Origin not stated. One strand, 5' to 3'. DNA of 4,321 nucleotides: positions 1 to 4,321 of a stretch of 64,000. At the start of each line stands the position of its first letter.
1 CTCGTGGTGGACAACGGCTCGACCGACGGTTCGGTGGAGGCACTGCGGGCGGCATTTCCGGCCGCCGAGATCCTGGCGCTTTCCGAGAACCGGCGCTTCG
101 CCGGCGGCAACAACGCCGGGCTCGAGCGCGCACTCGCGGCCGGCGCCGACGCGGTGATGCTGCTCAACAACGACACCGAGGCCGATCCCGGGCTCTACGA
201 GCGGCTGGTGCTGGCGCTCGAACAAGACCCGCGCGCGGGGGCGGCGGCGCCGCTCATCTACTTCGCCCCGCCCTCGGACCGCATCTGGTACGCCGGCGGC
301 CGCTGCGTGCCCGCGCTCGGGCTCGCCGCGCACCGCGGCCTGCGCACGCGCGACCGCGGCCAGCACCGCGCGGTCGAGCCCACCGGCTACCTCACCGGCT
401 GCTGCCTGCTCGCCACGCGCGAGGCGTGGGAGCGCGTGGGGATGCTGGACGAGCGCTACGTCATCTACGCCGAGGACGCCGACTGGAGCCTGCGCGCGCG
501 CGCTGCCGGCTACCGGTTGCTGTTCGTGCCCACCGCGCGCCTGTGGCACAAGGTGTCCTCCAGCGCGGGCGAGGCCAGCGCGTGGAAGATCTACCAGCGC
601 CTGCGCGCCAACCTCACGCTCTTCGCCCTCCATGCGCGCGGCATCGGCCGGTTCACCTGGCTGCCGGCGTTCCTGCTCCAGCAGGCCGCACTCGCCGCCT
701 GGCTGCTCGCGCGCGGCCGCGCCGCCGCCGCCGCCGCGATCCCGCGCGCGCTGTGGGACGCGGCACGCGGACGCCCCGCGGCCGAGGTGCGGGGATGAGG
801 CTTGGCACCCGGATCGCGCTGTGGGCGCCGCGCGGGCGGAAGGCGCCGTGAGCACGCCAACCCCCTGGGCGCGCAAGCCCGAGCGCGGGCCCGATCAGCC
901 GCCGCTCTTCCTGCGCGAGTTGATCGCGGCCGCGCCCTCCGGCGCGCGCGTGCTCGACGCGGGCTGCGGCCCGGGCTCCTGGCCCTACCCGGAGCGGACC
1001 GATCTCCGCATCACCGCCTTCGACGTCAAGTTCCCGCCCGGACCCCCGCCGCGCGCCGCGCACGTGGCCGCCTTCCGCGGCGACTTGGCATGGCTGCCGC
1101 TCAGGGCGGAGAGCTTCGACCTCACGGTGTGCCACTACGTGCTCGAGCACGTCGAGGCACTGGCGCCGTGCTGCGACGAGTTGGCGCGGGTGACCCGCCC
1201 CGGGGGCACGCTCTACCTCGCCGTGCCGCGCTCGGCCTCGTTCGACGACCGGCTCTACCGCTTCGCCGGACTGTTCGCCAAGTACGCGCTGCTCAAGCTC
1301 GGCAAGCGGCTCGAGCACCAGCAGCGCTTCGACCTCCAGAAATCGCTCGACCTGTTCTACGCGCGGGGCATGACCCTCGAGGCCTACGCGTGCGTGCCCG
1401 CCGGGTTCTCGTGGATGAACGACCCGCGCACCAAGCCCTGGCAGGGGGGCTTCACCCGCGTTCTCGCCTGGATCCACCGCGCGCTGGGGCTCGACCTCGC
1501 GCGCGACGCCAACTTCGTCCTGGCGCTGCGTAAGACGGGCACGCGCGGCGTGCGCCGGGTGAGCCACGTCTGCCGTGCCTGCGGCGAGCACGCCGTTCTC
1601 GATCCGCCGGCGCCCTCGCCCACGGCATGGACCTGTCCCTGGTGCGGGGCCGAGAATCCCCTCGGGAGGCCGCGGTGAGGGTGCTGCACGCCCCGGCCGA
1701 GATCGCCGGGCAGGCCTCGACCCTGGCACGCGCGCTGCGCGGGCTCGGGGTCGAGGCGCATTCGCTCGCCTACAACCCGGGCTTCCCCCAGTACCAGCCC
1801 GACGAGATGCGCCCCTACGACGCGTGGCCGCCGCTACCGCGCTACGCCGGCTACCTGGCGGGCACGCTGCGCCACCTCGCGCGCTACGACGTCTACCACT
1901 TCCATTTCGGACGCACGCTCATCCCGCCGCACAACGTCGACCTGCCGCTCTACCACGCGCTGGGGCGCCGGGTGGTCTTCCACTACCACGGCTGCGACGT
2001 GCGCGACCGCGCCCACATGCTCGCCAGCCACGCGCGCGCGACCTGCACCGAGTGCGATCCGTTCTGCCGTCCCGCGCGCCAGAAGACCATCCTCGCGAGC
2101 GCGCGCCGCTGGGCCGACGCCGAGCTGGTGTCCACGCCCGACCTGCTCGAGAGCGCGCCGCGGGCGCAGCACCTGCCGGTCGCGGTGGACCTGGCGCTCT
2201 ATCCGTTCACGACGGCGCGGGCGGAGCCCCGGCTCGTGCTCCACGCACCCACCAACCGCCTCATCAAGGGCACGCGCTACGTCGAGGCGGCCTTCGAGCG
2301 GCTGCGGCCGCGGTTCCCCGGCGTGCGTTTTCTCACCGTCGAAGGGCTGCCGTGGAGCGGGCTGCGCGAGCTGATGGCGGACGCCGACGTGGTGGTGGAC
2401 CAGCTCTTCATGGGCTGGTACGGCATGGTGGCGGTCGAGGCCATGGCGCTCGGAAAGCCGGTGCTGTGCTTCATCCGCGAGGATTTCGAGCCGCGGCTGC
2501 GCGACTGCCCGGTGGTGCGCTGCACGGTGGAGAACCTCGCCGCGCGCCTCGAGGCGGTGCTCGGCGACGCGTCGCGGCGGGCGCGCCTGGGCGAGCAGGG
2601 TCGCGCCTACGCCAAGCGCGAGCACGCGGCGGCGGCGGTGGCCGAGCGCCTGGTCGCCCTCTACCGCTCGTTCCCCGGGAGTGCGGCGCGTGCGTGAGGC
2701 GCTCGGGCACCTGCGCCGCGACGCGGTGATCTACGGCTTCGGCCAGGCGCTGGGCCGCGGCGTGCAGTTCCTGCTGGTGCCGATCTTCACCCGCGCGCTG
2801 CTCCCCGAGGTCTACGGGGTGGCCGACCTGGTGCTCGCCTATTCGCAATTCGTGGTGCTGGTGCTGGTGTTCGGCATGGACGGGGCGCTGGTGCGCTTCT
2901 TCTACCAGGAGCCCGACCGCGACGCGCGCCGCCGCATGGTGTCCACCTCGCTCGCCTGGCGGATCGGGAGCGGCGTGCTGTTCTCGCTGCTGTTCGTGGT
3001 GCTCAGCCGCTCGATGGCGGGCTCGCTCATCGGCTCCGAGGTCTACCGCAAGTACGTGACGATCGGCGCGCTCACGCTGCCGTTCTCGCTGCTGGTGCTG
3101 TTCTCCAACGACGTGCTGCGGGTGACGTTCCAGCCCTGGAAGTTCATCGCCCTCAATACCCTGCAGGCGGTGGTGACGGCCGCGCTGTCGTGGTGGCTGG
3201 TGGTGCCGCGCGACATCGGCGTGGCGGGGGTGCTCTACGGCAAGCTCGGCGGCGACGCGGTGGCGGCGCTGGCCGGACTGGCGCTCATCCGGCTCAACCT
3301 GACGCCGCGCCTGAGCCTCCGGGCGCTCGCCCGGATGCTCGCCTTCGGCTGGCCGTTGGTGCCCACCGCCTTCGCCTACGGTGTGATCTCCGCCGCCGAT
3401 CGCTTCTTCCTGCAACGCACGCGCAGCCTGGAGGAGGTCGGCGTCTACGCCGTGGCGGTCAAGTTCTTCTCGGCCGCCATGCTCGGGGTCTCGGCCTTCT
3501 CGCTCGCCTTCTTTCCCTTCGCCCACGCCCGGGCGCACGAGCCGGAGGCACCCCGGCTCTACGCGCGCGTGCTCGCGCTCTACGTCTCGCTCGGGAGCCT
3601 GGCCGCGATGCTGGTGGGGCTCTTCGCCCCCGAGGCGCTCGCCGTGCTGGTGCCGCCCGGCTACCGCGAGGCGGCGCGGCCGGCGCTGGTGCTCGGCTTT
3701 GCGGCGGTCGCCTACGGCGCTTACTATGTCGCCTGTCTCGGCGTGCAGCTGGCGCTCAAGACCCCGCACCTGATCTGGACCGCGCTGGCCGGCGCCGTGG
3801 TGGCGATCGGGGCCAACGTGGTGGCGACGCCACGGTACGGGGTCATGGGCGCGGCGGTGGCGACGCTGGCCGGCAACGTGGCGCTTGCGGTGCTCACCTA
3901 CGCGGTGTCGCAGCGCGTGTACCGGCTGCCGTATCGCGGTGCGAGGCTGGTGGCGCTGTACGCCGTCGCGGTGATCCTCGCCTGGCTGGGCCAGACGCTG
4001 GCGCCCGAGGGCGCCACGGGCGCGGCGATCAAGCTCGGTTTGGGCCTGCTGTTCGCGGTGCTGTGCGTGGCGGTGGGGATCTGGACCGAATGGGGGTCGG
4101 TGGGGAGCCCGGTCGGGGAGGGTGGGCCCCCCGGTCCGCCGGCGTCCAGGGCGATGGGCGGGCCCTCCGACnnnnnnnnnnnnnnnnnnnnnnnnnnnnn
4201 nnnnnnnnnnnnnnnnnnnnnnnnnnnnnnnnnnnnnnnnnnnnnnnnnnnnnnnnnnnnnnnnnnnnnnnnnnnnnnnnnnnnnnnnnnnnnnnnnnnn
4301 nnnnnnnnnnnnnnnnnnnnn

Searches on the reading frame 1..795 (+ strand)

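Call 55: search_protein_families(library=pfam, proteins=[window:1-795:+], max_evalue=0.00001)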
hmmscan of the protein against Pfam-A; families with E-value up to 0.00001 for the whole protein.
window:1-795:+ (265 aa): 3 families
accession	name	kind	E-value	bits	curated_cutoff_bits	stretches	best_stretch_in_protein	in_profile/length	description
PF00535.33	Glycos_transf_2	-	2.6e-13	50.7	23.3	1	1-145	31-166/168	Glycosyl transferase family 2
PF13632.12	Glyco_trans_2_3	-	1.1e-08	35.6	27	1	52-228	2-167/198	Glycosyl transferase family group 2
PF13641.12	Glyco_tranf_2_3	-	4.2e-07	30.6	27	1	3-200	37-222/230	Glycosyltransferase like family 2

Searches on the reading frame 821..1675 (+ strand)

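Call 55: search_protein_families(library=pfam, proteins=[window:821-1675:+], max_evalue=0.00001)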
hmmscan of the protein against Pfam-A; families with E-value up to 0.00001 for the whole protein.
window:821-1675:+ (285 aa): 4 families
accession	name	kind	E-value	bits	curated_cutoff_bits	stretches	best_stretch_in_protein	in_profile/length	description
PF08241.18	Methyltransf_11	-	4e-12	47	21.2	1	45-133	1-95/95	Methyltransferase domain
PF13489.12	Methyltransf_23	-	6.2e-10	39.5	27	1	32-173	14-148/164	Methyltransferase domain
PF13649.12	Methyltransf_25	-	4.6e-09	37.3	27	1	44-129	1-97/97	Methyltransferase domain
PF13847.12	Methyltransf_31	-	1e-07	32.2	27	0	87-137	61-113/145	Methyltransferase domain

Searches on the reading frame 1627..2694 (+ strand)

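Call 55: search_protein_families(library=pfam, proteins=[window:1627-2694:+], max_evalue=0.00001)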
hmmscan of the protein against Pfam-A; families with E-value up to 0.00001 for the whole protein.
window:1627-2694:+ (356 aa): 2 families
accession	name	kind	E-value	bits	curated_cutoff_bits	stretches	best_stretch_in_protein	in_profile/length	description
PF13439.12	Glyco_transf_4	-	2.5e-06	28.1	28.5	0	32-130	10-113/170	Glycosyltransferase Family 4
PF00534.26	Glycos_transf_1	-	3.9e-06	27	26.4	1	241-326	81-170/172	Glycosyl transferases group 1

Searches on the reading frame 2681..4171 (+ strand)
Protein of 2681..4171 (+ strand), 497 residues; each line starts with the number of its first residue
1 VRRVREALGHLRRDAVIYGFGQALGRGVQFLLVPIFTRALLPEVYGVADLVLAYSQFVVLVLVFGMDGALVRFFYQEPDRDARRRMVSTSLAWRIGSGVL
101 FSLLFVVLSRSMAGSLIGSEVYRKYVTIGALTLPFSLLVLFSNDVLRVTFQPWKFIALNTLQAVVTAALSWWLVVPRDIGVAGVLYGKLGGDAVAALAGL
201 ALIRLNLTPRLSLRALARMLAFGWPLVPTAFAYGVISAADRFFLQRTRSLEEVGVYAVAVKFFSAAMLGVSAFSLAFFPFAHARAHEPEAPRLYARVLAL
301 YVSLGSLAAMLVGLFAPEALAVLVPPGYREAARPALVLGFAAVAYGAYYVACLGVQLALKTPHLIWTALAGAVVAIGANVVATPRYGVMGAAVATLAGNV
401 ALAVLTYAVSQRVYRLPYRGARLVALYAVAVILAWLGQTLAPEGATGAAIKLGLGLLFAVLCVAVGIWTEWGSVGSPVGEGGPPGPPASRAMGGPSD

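Call 55: search_protein_families(library=pfam, proteins=[window:2681-4171:+], max_evalue=0.00001)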
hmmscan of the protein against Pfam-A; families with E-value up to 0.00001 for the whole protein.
window:2681-4171:+ (497 aa): 2 families
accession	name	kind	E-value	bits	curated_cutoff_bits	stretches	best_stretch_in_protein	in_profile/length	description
PF01943.22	Polysacc_synt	-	1.4e-14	54.6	28.2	1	12-279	2-268/274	Polysaccharide biosynthesis protein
PF13440.11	Polysacc_synt_3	-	1.5e-14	54.3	23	1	35-323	1-283/293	Polysaccharide biosynthesis protein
